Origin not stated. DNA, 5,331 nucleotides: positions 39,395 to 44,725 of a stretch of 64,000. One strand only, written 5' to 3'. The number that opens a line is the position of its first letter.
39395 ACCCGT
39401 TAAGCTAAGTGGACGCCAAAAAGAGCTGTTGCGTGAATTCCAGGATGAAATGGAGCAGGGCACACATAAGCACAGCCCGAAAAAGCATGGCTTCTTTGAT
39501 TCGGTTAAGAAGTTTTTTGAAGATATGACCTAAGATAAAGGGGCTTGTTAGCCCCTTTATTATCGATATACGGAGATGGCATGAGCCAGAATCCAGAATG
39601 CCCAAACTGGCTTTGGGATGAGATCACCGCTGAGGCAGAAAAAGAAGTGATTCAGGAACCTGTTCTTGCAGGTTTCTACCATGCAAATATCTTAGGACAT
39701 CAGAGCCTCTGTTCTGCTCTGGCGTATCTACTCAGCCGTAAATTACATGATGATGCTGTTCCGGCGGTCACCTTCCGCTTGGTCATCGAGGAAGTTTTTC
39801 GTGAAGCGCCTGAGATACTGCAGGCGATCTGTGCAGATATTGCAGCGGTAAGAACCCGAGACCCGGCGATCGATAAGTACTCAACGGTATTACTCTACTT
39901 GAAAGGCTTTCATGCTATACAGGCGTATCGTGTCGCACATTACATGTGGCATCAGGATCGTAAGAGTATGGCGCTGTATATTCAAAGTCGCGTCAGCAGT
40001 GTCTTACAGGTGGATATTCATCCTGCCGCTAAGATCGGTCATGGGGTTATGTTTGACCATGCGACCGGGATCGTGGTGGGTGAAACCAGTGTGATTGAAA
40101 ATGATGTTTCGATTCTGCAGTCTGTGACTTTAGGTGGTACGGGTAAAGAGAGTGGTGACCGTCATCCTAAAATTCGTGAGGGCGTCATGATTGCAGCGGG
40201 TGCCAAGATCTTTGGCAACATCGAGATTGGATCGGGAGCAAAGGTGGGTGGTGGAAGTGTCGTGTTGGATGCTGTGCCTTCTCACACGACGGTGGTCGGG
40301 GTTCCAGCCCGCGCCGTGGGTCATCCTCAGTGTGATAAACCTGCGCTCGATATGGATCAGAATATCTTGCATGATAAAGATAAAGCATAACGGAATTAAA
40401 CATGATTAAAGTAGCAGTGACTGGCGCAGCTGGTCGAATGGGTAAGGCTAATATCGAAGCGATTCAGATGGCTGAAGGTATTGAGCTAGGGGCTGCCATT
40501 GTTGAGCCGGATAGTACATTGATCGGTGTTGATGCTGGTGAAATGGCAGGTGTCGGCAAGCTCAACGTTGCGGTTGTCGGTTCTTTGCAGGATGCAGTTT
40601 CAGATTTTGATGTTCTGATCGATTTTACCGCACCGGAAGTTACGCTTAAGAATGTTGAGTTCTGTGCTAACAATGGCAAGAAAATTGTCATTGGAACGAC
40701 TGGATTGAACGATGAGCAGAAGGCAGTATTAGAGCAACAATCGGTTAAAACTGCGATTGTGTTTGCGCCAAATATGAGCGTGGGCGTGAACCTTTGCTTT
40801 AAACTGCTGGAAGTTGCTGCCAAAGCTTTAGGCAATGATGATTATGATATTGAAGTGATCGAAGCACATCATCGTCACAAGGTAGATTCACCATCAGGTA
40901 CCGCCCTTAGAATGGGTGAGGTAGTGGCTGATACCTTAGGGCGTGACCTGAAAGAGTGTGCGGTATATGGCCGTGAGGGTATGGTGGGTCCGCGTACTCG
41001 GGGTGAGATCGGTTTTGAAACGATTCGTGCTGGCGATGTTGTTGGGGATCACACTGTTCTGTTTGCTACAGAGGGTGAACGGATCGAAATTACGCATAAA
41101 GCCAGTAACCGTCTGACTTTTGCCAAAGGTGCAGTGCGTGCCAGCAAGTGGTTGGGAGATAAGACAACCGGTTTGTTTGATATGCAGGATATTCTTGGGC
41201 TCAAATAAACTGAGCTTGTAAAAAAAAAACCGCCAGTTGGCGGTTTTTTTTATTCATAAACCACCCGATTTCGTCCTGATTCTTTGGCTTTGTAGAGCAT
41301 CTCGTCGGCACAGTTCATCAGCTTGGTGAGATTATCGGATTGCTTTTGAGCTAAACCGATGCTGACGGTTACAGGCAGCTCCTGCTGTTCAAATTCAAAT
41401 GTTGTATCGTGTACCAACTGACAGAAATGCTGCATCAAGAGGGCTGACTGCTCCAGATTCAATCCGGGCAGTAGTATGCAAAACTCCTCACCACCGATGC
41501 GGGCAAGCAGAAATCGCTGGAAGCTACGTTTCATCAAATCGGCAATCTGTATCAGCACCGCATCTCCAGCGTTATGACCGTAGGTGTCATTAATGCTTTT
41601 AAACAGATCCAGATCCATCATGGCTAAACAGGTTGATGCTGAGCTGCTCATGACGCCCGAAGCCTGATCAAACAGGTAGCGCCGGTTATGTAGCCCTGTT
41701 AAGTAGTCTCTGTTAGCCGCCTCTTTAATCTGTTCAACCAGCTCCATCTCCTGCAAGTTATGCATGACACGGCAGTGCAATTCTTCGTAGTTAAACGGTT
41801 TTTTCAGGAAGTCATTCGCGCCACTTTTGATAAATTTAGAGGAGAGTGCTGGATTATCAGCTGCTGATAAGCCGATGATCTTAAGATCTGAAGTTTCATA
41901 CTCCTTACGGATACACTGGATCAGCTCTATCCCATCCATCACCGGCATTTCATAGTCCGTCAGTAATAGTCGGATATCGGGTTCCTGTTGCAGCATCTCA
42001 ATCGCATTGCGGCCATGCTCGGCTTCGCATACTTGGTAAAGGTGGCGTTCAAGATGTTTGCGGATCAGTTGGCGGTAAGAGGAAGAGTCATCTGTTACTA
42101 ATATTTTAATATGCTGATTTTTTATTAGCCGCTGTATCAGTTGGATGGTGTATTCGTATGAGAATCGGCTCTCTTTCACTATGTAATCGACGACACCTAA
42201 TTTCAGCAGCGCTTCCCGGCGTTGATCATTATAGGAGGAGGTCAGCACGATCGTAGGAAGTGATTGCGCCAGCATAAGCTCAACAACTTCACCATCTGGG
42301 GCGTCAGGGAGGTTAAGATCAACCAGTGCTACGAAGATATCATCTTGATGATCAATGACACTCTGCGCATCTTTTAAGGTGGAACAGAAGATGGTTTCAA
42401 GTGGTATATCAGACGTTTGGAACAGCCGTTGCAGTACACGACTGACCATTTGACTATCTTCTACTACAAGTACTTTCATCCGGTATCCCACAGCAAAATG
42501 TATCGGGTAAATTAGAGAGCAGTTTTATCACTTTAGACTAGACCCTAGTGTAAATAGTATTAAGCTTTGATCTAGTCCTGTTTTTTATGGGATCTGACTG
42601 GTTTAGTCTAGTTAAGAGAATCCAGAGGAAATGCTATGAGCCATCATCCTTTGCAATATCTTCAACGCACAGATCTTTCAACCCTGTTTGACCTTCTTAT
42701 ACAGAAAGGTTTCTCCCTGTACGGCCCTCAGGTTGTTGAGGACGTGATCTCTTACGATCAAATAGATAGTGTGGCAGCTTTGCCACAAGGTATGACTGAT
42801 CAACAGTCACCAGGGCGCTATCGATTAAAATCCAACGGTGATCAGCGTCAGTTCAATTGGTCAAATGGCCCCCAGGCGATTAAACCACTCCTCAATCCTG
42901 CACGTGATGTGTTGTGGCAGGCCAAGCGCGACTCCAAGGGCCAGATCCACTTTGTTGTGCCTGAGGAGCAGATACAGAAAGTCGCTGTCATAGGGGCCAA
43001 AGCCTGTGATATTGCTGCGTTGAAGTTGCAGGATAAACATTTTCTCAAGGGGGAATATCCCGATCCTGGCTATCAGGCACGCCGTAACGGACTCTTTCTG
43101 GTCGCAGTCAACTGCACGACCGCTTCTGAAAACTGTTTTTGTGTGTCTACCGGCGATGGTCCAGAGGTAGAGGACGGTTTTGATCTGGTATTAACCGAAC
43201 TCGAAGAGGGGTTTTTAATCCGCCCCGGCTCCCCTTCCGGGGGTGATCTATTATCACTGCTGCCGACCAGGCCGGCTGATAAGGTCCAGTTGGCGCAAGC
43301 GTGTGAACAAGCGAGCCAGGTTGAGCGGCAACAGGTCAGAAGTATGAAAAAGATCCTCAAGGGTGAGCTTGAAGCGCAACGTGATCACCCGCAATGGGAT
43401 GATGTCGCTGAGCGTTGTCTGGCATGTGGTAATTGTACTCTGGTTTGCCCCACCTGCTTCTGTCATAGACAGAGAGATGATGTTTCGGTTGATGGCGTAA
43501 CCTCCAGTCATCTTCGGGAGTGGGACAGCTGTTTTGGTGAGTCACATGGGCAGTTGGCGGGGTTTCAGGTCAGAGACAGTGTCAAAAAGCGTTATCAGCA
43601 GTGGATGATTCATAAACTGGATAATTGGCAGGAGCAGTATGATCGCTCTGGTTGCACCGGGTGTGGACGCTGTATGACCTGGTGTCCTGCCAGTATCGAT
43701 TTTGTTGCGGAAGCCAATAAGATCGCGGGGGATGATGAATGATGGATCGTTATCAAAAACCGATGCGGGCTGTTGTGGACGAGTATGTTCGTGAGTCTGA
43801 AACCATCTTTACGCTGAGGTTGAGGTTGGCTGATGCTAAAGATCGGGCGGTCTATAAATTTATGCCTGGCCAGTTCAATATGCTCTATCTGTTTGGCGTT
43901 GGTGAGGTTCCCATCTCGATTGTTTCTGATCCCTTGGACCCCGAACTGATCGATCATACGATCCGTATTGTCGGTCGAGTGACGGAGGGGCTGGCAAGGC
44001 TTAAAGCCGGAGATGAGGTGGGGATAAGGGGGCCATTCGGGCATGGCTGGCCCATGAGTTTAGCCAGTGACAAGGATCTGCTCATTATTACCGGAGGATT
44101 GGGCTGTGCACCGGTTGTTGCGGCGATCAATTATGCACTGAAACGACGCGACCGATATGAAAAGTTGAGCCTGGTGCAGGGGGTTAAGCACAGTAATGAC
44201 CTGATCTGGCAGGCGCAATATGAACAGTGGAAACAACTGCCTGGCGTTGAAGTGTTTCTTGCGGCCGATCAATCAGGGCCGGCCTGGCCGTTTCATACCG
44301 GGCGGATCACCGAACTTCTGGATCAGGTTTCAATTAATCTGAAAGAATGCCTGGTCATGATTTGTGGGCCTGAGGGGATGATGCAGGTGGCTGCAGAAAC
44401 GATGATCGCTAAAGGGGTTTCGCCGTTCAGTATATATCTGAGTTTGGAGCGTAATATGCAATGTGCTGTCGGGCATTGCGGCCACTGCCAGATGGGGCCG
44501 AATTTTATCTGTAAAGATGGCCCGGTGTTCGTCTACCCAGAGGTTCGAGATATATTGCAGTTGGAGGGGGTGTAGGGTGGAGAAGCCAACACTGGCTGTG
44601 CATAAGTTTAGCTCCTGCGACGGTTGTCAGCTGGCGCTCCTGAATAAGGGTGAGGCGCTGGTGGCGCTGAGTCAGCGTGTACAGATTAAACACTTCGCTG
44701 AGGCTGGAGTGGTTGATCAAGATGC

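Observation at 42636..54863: One 13-gene run couples a group 3b [NiFe]-hydrogenase to a V/A-type rotary ATPase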

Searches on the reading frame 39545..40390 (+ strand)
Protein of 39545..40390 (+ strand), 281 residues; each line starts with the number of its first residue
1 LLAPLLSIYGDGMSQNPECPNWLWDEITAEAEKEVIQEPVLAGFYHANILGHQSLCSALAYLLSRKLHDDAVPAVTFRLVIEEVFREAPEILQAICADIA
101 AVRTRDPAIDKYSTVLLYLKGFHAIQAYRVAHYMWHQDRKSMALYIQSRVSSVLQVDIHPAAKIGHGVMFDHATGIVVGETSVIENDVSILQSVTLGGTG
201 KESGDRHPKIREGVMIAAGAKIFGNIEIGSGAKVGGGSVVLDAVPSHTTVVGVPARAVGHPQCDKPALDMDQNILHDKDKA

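Call 4: search_protein_families(library=pfam, proteins=[window:39545-40390:+])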
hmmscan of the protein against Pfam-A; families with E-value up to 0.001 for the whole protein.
window:39545-40390:+ (281 aa): 2 families
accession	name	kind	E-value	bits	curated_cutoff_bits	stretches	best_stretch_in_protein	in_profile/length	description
PF06426.19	SATase_N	-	1.1e-35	122.6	21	1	23-127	1-105/105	Serine acetyltransferase, N-terminal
PF00132.30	Hexapep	-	7.2e-08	32.2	27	1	207-240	1-34/36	Bacterial transferase hexapeptide (six repeats)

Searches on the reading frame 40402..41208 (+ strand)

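Call 4: search_protein_families(library=pfam, proteins=[window:40402-41208:+])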
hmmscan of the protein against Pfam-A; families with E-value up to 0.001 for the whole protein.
window:40402-41208:+ (268 aa): 2 families
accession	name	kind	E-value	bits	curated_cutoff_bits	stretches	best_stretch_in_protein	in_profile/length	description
PF05173.19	DapB_C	-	6.6e-45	152.5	27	1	128-265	1-121/121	Dihydrodipicolinate reductase, C-terminus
PF01113.26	DapB_N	-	2.8e-40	137.7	25.6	1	2-125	1-124/124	Dihydrodipicolinate reductase, N-terminus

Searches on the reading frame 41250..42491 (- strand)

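Call 4: search_protein_families(library=pfam, proteins=[window:41250-42491:-])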
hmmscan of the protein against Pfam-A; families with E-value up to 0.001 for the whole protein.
window:41250-42491:- (413 aa): 2 families
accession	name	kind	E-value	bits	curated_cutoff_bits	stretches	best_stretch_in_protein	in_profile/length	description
PF00990.26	GGDEF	-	1.2e-37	129.6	23.8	1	259-409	1-161/161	Diguanylate cyclase, GGDEF domain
PF00072.30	Response_reg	-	4e-36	124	30.2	2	130-241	1-109/111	Response regulator receiver domain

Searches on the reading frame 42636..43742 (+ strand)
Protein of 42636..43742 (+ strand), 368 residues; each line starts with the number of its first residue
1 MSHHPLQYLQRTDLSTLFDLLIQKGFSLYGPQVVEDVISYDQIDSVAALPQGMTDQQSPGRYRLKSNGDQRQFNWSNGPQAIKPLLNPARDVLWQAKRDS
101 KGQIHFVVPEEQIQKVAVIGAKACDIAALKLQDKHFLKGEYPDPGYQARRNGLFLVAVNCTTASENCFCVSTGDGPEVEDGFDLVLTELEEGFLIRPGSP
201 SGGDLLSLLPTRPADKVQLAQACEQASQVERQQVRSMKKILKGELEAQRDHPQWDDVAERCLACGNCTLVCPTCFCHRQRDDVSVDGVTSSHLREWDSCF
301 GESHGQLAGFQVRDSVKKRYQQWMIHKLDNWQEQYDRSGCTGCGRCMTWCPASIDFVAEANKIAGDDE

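Call 3: search_protein_families(library=pfam, proteins=[window:42636-43742:+])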
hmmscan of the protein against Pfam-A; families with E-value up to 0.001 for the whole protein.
window:42636-43742:+ (368 aa): 13 families
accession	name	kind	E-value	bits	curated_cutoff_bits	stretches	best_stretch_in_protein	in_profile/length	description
PF17179.9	Fer4_22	-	6e-29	101.2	27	1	260-354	1-95/95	4Fe-4S dicluster domain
PF12797.12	Fer4_2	-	2.4e-09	37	24.5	1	335-352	5-22/22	4Fe-4S binding domain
PF13237.11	Fer4_10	-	1.2e-08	35.2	25.5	1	335-352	4-21/53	4Fe-4S dicluster domain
PF13534.11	Fer4_17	-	1.7e-07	32.1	22.2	0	223-273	12-58/61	4Fe-4S dicluster domain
PF13183.11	Fer4_8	-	5.9e-07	30.4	27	1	258-354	2-68/68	4Fe-4S dicluster domain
PF12838.12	Fer4_7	-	1.4e-06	29.1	27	0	331-353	31-51/52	4Fe-4S dicluster domain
PF25160.1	LdpA_Fe-S-bd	-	2.2e-06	27.8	27.6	0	337-353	25-41/49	LdpA Fe-S cluster-binding domain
PF00037.32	Fer4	-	6.1e-06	26.3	21.1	0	258-273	5-20/24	4Fe-4S binding domain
PF13187.11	Fer4_9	-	7.6e-06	26.3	27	0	332-353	34-50/52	4Fe-4S dicluster domain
PF12837.12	Fer4_6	-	5.9e-05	23.3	25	0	335-352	4-21/24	4Fe-4S binding domain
PF14697.11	Fer4_21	-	6.6e-05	23.4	35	0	335-352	36-53/59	4Fe-4S dicluster domain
PF13746.11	Fer4_18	-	7.8e-05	23.3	27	0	318-356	39-77/114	4Fe-4S dicluster domain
PF13484.11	Fer4_16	-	0.00014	23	30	0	334-352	43-65/66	4Fe-4S double cluster binding domain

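Call 32: search_protein_families(library=ncbifam, proteins=[window:42636-43742:+], max_evalue=0.01)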
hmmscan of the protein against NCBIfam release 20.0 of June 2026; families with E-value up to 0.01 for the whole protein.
window:42636-43742:+ (368 aa): 29 families (the best 25 are shown)
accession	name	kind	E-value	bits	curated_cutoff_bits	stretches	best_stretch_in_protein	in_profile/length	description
NF040833.1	sulfhyd_HydB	equivalog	1.3e-50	172.3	750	1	111-366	83-338/367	NADPH-dependent hydrogenase/sulfhydrogenase 1 subunit beta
NF040829.1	sulfhyd_ShyB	equivalog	1.4e-42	145.9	690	1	110-361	78-327/334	NAD(P)-dependent hydrogenase/sulfhydrogenase 2 subunit beta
TIGR02910.1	sulfite_red_A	equivalog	1.3e-36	126.6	323.15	1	111-364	85-327/334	anaerobic sulfite reductase subunit AsrA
NF040864.1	HgcB_ferredoxin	equivalog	4.3e-06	26.5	99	0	334-357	10-32/93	mercury methylation ferredoxin HgcB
TIGR00314.1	cdhA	equivalog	1e-05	23.5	781.3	1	224-301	364-441/784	CO dehydrogenase/acetyl-CoA synthase complex subunit alpha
NF006221.0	PRK08348.1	subfamily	2.1e-05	24.2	124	1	334-363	40-70/136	NADH-plastoquinone oxidoreductase subunit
TIGR02512.1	FeFe_hydrog_A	subfamily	4.2e-05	22.6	405.95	0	322-353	34-65/375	[FeFe] hydrogenase, group A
NF040684.1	PorD_Arch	equivalog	8.2e-05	22.6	120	0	325-353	49-77/85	pyruvate synthase subunit PorD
TIGR02179.1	PorD_KorD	subfamily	0.00011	22.2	60.05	0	326-354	43-72/78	2-oxoacid:acceptor oxidoreductase, delta subunit, pyruvate/2-ketoisovalerate family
TIGR02912.1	sulfite_red_C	equivalog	0.00018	20.6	324.1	0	258-282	200-224/314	sulfite reductase subunit C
NF009053.0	PRK12387.1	subfamily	0.00024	20.9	204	0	243-274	57-88/180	formate hydrogenlyase complex iron-sulfur subunit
NF006076.0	PRK08222.1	equivalog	0.00026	20.9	270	0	246-274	60-88/181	hydrogenase 4 subunit H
NF005745.0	PRK07569.1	equivalog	0.00039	19.9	333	0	308-353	162-205/238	bidirectional hydrogenase complex protein HoxU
NF038196.1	ferrodoxin_EFR1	subfamily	0.0005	20.2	75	0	321-353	166-199/242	EFR1 family ferrodoxin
NF005506.0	PRK07118.1-5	equivalog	0.00068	19.1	388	0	327-354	159-186/279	Fe-S cluster domain-containing protein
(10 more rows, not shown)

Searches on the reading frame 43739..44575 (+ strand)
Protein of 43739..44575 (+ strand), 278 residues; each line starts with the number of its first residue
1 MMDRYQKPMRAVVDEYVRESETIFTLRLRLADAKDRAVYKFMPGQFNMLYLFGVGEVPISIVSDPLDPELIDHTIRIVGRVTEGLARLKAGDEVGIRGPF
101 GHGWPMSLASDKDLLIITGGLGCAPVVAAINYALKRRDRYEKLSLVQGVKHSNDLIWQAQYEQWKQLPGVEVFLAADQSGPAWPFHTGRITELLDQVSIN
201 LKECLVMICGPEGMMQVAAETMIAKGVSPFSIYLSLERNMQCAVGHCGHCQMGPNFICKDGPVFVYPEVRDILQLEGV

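Call 3: search_protein_families(library=pfam, proteins=[window:43739-44575:+])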
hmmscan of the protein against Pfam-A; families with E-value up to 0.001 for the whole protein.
window:43739-44575:+ (278 aa): 3 families
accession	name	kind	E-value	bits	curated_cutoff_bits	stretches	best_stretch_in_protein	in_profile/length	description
PF00175.26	NAD_binding_1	-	2.3e-14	54.4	22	1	117-219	2-108/109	Oxidoreductase NAD-binding domain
PF10418.14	DHODB_Fe-S_bind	-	2e-08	34.3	23.9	1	237-269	1-40/41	Iron-sulfur cluster binding domain of dihydroorotate dehydrogenase B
PF00970.30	FAD_binding_6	-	0.00093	19.9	21.1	0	13-102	4-96/99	Oxidoreductase FAD-binding domain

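Call 32: search_protein_families(library=ncbifam, proteins=[window:43739-44575:+], max_evalue=0.01)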
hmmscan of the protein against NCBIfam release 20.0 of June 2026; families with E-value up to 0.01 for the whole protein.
window:43739-44575:+ (278 aa): 26 families (the best 25 are shown)
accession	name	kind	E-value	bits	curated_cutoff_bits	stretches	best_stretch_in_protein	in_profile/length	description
NF006220.0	PRK08345.1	subfamily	4.3e-61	206.7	395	1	17-268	21-286/294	cytochrome-c3 hydrogenase subunit gamma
NF040835.1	sulfhyd_HydG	equivalog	6e-55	186.6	650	1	17-269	28-284/292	NADPH-dependent hydrogenase/sulfhydrogenase 1 subunit gamma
TIGR02911.1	sulfite_red_B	equivalog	5.7e-52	176.4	288.6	1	40-271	30-258/261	anaerobic sulfite reductase subunit AsrB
NF040830.1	sulfhyd_ShyC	equivalog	2.6e-47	161.4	600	2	19-158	19-154/288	NAD(P)-dependent hydrogenase/sulfhydrogenase 2 subunit gamma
NF000796.0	PRK00054.1-1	equivalog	3.1e-45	154.4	224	1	7-267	2-233/254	dihydroorotate dehydrogenase electron transfer subunit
NF000798.0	PRK00054.1-3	equivalog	2.2e-26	93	219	1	38-266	28-239/244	dihydroorotate dehydrogenase electron transfer subunit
NF000799.0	PRK00054.1-4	equivalog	8.7e-19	67.6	314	1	58-269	54-256/258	dihydroorotate dehydrogenase electron transfer subunit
NF004862.0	PRK06222.1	subfamily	1.4e-18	67.4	220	1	40-264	27-243/281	sulfide/dihydroorotate dehydrogenase-like FAD/NAD-binding protein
NF040810.1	BenC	equivalog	1.9e-18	66.7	430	1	9-233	105-326/333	benzoate 1,2-dioxygenase electron transfer component BenC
NF007964.0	PRK10684.1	equivalog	3.5e-16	59.1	383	1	6-230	7-230/333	NADH oxidoreductase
NF045803.1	MethMoxFADbindMmoC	equivalog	6.9e-16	57.9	500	1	11-234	109-337/343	aromatic/alkene monooxygenase hydroxylase FAD-binding subunit MmoC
NF000797.0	PRK00054.1-2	equivalog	1.9e-14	53.6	270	1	58-265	62-261/267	dihydroorotate dehydrogenase electron transfer subunit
NF009414.0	PRK12778.1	equivalog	9.7e-14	50.5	1103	1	39-264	26-243/752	bifunctional dihydroorotate dehydrogenase B NAD binding subunit/NADPH-dependent glutamate synthase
NF005963.0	PRK08051.1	equivalog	9.3e-13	48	230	1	36-225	26-218/233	NAD(P)H-flavin reductase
NF008822.0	PRK11872.1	equivalog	1.9e-11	43.5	402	1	10-234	108-332/341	anthranilate 1,2-dioxygenase electron transfer component AntC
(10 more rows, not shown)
